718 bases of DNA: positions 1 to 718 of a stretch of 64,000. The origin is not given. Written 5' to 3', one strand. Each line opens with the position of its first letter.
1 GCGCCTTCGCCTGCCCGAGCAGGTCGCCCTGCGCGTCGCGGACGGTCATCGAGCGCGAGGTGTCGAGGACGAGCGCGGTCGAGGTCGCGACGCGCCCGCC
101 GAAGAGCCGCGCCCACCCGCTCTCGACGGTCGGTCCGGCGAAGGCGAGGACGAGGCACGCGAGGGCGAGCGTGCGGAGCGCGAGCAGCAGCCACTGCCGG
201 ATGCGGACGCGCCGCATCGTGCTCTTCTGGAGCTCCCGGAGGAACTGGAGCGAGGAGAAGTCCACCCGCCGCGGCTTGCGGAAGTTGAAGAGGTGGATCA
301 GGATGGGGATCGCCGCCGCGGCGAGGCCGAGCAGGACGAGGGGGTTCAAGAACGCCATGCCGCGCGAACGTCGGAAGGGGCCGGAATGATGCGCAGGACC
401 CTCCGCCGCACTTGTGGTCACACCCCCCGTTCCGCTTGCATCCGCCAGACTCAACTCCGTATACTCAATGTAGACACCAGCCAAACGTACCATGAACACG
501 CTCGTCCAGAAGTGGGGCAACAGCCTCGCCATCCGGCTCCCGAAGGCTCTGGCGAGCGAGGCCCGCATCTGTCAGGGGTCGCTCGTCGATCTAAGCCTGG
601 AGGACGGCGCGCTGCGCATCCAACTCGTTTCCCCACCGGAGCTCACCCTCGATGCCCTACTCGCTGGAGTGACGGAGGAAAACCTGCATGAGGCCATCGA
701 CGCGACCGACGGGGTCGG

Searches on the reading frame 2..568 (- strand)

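Call 64: search_protein_families(library=pfam, proteins=[window:2-568:-], max_evalue=0.00001)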
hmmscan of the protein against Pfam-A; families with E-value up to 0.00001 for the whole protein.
window:2-568:- (189 aa): 1 family
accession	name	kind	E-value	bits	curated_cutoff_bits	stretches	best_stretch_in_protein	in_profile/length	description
PF07584.16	BatA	-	3.9e-25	88.5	25.9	1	71-146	1-77/77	Aerotolerance regulator N-terminal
